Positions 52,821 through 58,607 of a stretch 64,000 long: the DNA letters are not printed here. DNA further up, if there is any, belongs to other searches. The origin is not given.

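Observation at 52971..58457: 1828-aa triple-glycosyltransferase fusion with a sharp GC break at the GT4/TPR junction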

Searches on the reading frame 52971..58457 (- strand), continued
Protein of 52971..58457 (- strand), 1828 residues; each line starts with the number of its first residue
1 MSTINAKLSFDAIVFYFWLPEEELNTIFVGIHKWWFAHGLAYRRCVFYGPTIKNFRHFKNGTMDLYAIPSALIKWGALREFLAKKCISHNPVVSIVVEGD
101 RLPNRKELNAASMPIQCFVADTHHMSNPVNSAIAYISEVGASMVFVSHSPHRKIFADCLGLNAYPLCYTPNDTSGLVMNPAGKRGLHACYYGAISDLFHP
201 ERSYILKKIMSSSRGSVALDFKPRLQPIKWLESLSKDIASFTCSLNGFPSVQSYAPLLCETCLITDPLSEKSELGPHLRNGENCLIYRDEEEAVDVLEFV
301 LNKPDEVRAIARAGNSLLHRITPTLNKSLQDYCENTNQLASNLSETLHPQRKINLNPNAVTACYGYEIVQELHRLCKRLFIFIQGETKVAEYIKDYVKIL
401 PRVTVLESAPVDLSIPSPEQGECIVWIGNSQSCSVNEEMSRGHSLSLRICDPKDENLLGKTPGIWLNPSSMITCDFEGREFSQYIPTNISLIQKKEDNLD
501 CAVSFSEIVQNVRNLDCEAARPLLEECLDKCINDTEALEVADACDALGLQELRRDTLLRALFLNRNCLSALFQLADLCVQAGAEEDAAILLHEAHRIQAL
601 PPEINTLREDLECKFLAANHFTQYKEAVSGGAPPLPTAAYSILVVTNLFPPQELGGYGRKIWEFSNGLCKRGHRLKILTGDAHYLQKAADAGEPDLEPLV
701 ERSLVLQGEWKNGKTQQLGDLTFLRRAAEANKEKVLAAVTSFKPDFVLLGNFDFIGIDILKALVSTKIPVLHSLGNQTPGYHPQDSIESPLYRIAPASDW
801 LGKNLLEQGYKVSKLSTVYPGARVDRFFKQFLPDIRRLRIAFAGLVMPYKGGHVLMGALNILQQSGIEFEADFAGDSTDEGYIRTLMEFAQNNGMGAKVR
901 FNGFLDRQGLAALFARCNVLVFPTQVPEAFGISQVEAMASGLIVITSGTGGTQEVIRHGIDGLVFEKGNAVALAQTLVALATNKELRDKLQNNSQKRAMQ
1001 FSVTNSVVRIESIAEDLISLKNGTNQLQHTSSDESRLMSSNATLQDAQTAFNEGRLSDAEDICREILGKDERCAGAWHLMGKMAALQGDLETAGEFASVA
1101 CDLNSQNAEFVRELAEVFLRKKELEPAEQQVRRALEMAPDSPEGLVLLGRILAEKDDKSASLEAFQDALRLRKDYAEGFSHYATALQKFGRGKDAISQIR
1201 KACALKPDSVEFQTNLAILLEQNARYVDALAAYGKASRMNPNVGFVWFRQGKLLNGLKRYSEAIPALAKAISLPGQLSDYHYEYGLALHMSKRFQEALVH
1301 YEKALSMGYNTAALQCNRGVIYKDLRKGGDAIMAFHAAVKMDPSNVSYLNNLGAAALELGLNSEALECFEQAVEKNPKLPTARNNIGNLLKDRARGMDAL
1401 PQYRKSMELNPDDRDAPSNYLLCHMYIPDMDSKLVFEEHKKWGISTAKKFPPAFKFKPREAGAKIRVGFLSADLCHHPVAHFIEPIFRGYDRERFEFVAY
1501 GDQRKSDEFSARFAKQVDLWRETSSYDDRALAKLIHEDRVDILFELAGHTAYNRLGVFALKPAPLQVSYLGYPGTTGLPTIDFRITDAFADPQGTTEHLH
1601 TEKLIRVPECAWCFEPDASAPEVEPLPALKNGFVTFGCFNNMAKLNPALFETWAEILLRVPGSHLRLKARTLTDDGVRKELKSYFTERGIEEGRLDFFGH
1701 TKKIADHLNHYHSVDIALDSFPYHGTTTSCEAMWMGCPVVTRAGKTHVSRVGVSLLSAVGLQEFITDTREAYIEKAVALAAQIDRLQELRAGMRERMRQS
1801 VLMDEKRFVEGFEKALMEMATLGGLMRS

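Call 34: search_protein_families(library=pfam, proteins=[L017:9842-13588:+, L019:6935-13534:+, L025:6455-13462:+, L026:7481-13597:+, L029:10827-13616:+], max_evalue=0.00001)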
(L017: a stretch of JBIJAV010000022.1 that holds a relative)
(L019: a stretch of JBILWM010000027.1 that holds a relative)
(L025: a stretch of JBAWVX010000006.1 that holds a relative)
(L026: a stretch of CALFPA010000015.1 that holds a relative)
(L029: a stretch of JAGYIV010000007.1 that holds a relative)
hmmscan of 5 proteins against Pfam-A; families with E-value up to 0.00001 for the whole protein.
L017:9842-13588:+ (1248 aa): 17 families
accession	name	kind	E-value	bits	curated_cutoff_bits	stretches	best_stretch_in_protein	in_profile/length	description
PF13844.12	Glyco_transf_41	-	3.1e-52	178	25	2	864-1029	60-226/543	Glycosyl transferase family 41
PF00515.34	TPR_1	-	3.2e-31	106.3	27.8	0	768-798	3-33/34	Tetratricopeptide repeat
PF07719.23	TPR_2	-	1.7e-30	103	27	0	768-798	3-33/34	Tetratricopeptide repeat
PF13432.12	TPR_16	-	3.1e-28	98.3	32.7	0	739-799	4-64/65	Tetratricopeptide repeat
PF13524.12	Glyco_trans_1_2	-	6.3e-23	81.8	25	1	153-280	22-136/144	Glycosyl transferase-like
PF13414.12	TPR_11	-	1.4e-21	76.3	26.8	0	778-810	6-38/42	TPR repeat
PF13181.12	TPR_8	-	1.8e-20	71.8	25.7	0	666-693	3-30/34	Tetratricopeptide repeat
PF13428.12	TPR_14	-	4.4e-20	70.6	23.5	0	534-571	7-44/44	Tetratricopeptide repeat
PF13431.12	TPR_17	-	4.8e-20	70.5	24.4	0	758-786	5-33/34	Tetratricopeptide repeat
PF14559.12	TPR_19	-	1e-17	64.6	25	0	506-564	3-61/68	Tetratricopeptide repeat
PF13424.12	TPR_12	-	1.5e-16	60.8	30.1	0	669-727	8-74/77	Tetratricopeptide repeat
PF23914.1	TPR_CcmH_CycH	-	2.1e-16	60.6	42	1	549-661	37-152/158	Cytochrome c-type biogenesis protein H TPR domain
PF13374.12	TPR_10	-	8.7e-09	35.6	27.5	0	767-794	3-30/42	Tetratricopeptide repeat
PF25063.1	ARM_TT21_C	-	6.8e-07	29.8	35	0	464-562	99-198/209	Tetratricopeptide repeat protein 21 C-terminal ARM domain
PF20308.4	TPR-S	-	4e-06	27.8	27.6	0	680-746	2-65/102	Tetratricopeptide Repeats-Sensor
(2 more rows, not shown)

L019:6935-13534:+ (2199 aa): 19 families
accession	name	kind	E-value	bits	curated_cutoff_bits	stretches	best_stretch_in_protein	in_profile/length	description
PF13844.12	Glyco_transf_41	-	3.6e-85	286.7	25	3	2001-2181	365-541/543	Glycosyl transferase family 41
PF13692.12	Glyco_trans_1_4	-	7.8e-31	107.7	27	1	575-709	4-140/142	Glycosyl transferases group 1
PF00515.34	TPR_1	-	7.1e-30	102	27.8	0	1719-1749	3-33/34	Tetratricopeptide repeat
PF07719.23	TPR_2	-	4.5e-29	98.6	27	0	1719-1749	3-33/34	Tetratricopeptide repeat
PF00534.26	Glycos_transf_1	-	5.6e-29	101.3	26.4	1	559-707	2-151/172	Glycosyl transferases group 1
PF13432.12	TPR_16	-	1.9e-26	92.5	32.7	0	1690-1750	4-64/65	Tetratricopeptide repeat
PF13414.12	TPR_11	-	3.5e-21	75.1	26.8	0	1729-1761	6-38/42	TPR repeat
PF13181.12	TPR_8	-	7.2e-21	73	25.7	0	1617-1644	3-30/34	Tetratricopeptide repeat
PF13428.12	TPR_14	-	3.7e-20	70.8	23.5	0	1482-1522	4-44/44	Tetratricopeptide repeat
PF13431.12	TPR_17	-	1.6e-19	68.9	24.4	0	1709-1737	5-33/34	Tetratricopeptide repeat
PF14559.12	TPR_19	-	5.4e-18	65.5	25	0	1457-1521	3-67/68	Tetratricopeptide repeat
PF13424.12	TPR_12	-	6.8e-16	58.7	30.1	0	1613-1678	8-74/77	Tetratricopeptide repeat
PF23914.1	TPR_CcmH_CycH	-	1.3e-14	54.8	42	0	1502-1612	39-152/158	Cytochrome c-type biogenesis protein H TPR domain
PF13439.12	Glyco_transf_4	-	1.6e-08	35.2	28.5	1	386-545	2-165/170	Glycosyltransferase Family 4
PF20308.4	TPR-S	-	7.9e-07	30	27.6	0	1468-1550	9-86/102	Tetratricopeptide Repeats-Sensor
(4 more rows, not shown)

L025:6455-13462:+ (2335 aa): 16 families
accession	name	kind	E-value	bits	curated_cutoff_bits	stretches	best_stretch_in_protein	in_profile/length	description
PF13844.12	Glyco_transf_41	-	5.2e-51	173.9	25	2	1952-2112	65-226/543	Glycosyl transferase family 41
PF07719.23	TPR_2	-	1.8e-32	109.2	27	0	1851-1881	3-33/34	Tetratricopeptide repeat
PF00515.34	TPR_1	-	6.7e-29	98.9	27.8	0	1851-1881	3-33/34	Tetratricopeptide repeat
PF13432.12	TPR_16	-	7e-29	100.3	32.7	0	1622-1677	8-63/65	Tetratricopeptide repeat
PF13428.12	TPR_14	-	4.2e-22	76.8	23.5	0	1613-1654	3-44/44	Tetratricopeptide repeat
PF14559.12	TPR_19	-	2.1e-21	76.4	25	0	1590-1646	4-60/68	Tetratricopeptide repeat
PF13431.12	TPR_17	-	2.6e-20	71.4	24.4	0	1703-1733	3-33/34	Tetratricopeptide repeat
PF13414.12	TPR_11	-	4.5e-19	68.3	26.8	0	1861-1893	6-38/42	TPR repeat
PF13424.12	TPR_12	-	4.3e-17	62.5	30.1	1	1614-1676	6-76/77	Tetratricopeptide repeat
PF13181.12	TPR_8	-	5.4e-17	60.9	25.7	0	1647-1677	3-33/34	Tetratricopeptide repeat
PF13524.12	Glyco_trans_1_2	-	8.3e-16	58.7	25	1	1296-1400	33-138/144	Glycosyl transferase-like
PF23914.1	TPR_CcmH_CycH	-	4.9e-15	56.2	42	0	1637-1744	42-152/158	Cytochrome c-type biogenesis protein H TPR domain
PF13176.12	TPR_7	-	6.9e-08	32.4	27.9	0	1648-1678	2-32/36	Tetratricopeptide repeat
PF13374.12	TPR_10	-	3e-07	30.7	27.5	0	1850-1877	3-30/42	Tetratricopeptide repeat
PF20308.4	TPR-S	-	3.6e-06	27.9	27.6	0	1763-1838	2-65/102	Tetratricopeptide Repeats-Sensor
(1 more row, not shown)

L026:7481-13597:+ (2038 aa): 15 families
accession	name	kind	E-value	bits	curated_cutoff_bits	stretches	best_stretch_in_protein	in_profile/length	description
PF13844.12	Glyco_transf_41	-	1.6e-78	264.8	25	3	1648-1820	46-222/543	Glycosyl transferase family 41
PF00535.33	Glycos_transf_2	-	9.3e-46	156.3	23.3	2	356-493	1-138/168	Glycosyl transferase family 2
PF13432.12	TPR_16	-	9.5e-24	83.9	32.7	0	1432-1486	4-58/65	Tetratricopeptide repeat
PF00515.34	TPR_1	-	1.4e-21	75.8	27.8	0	1564-1593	4-33/34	Tetratricopeptide repeat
PF07719.23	TPR_2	-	2.4e-20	71.4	27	0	1563-1593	3-33/34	Tetratricopeptide repeat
PF13431.12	TPR_17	-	9.8e-18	63.3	24.4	0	1415-1445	3-33/34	Tetratricopeptide repeat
PF13414.12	TPR_11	-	6.7e-15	54.9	26.8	0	1364-1393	1-30/42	TPR repeat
PF13428.12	TPR_14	-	1.1e-14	53.9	23.5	0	1327-1365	5-43/44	Tetratricopeptide repeat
PF23914.1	TPR_CcmH_CycH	-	4.5e-13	49.8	42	1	1347-1456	40-152/158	Cytochrome c-type biogenesis protein H TPR domain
PF14559.12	TPR_19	-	1.3e-12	48.3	25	0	1302-1357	4-59/68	Tetratricopeptide repeat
PF13424.12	TPR_12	-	1.5e-11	44.7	30.1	0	1463-1522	7-74/77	Tetratricopeptide repeat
PF13181.12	TPR_8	-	3.6e-11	42.7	25.7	0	1461-1488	3-30/34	Tetratricopeptide repeat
PF13641.12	Glyco_tranf_2_3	-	1.1e-10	42.4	27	0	355-556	3-197/230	Glycosyltransferase like family 2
PF10111.15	Glyco_tranf_2_2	-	1.4e-10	41.6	27.3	0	357-557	4-203/276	Glycosyltransferase like family 2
PF25063.1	ARM_TT21_C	-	7.2e-06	26.5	35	0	1329-1423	101-196/209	Tetratricopeptide repeat protein 21 C-terminal ARM domain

L029:10827-13616:+ (929 aa): 16 families
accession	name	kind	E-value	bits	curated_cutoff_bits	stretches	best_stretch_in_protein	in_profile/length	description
PF13844.12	Glyco_transf_41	-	5e-57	193.8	25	3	549-710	64-226/543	Glycosyl transferase family 41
PF07719.23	TPR_2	-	2.2e-30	102.7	27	0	380-407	2-29/34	Tetratricopeptide repeat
PF13432.12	TPR_16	-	2.2e-28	98.8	32.7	1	317-373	3-59/65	Tetratricopeptide repeat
PF00515.34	TPR_1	-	1.6e-25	88.3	27.8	0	381-407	3-29/34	Tetratricopeptide repeat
PF13431.12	TPR_17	-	1.7e-25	87.5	24.4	0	232-260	2-30/34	Tetratricopeptide repeat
PF13414.12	TPR_11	-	1.5e-23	82.7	26.8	0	250-279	1-30/42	TPR repeat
PF13428.12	TPR_14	-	2e-21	74.7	23.5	0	213-251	5-43/44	Tetratricopeptide repeat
PF13181.12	TPR_8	-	7.8e-18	63.5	25.7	0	347-374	3-30/34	Tetratricopeptide repeat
PF14559.12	TPR_19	-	1e-17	64.6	25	0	188-243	4-59/68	Tetratricopeptide repeat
PF13424.12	TPR_12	-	1.6e-17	63.9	30.1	0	215-274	9-76/77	Tetratricopeptide repeat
PF23914.1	TPR_CcmH_CycH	-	3.1e-17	63.3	42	1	233-342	40-152/158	Cytochrome c-type biogenesis protein H TPR domain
PF12895.13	ANAPC3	-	2.7e-09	37.6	27.2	0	257-337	3-82/82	Anaphase-promoting complex, cyclosome, subunit 3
PF25063.1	ARM_TT21_C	-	1.1e-08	35.6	35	0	215-308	101-195/209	Tetratricopeptide repeat protein 21 C-terminal ARM domain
PF13374.12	TPR_10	-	9.2e-08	32.3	27.5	0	482-509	3-30/42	Tetratricopeptide repeat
PF13176.12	TPR_7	-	2.1e-07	31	27.9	0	245-278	1-34/36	Tetratricopeptide repeat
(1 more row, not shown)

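Call 49: search_protein_families(library=pfam, proteins=[L017:427-1455:+, L017:1457-2515:+, L017:2512-4353:+, L017:4414-5076:+, L017:5516-7126:-, L017:5441-7072:+, L017:7289-7786:+, L017:7939-8448:-, L017:8805-9647:-], max_evalue=0.0001)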
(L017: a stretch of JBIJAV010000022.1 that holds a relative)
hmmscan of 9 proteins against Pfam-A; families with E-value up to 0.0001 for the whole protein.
L017:427-1455:+ (342 aa): 2 families
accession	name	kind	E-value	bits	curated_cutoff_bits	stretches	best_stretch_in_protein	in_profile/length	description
PF00682.25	HMGL-like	-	1.5e-42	146.3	29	1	7-263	2-259/260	HMGL-like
PF07836.16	DmpG_comm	-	4.8e-24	84.1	27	1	279-335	7-63/63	DmpG-like communication domain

L017:1457-2515:+ (352 aa): 5 families
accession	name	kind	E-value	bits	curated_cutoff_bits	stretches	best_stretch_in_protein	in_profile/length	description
PF01370.27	Epimerase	-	1.5e-34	120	20.9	1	32-278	1-240/240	NAD dependent epimerase/dehydratase family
PF16363.11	GDP_Man_Dehyd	-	1.5e-23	84.3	27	1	33-342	1-332/332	GDP-mannose 4,6 dehydratase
PF07993.18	NAD_binding_4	-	8.5e-14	51.7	20.1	1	95-212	82-205/258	Male sterility protein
PF01073.25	3Beta_HSD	-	2e-11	43.9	22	1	34-265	2-229/280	3-beta hydroxysteroid dehydrogenase/isomerase family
PF02719.21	Polysacc_synt_2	-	2.4e-05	24.1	20.2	0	97-153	71-128/293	Polysaccharide biosynthesis protein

L017:2512-4353:+ (613 aa): 3 families
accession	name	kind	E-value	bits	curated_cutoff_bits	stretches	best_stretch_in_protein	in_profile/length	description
PF02775.26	TPP_enzyme_C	-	5.2e-36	124.2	21.9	1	406-557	1-151/151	Thiamine pyrophosphate enzyme, C-terminal TPP binding domain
PF00205.28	TPP_enzyme_M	-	2.8e-27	95.5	30.4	1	208-343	3-136/137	Thiamine pyrophosphate enzyme, central domain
PF02776.23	TPP_enzyme_N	-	1.1e-26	93.4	26.8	1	4-108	2-106/119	Thiamine pyrophosphate enzyme, N-terminal TPP binding domain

L017:4414-5076:+ (220 aa): 0 families

L017:5516-7126:- (536 aa): 3 families
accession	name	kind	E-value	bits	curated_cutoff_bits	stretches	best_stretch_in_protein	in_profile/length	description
PF03050.20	DDE_Tnp_IS66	-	1.7e-83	280.8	23.1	1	196-479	2-283/284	Transposase IS66 family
PF13007.12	LZ_Tnp_IS66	-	7.7e-12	46.2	22.9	1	60-131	2-71/71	Transposase C of IS166 homeodomain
PF13817.11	DDE_Tnp_IS66_C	-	7.5e-11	42.5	30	1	486-522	1-38/39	IS66 C-terminal element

L017:5441-7072:+ (543 aa): 0 families

L017:7289-7786:+ (165 aa): 0 families

L017:7939-8448:- (169 aa): 0 families

L017:8805-9647:- (280 aa): 1 family
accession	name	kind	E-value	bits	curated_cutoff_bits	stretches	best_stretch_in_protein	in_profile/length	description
PF13578.12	Methyltransf_24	-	2.4e-06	28.8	26.3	1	112-204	2-104/105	Methyltransferase domain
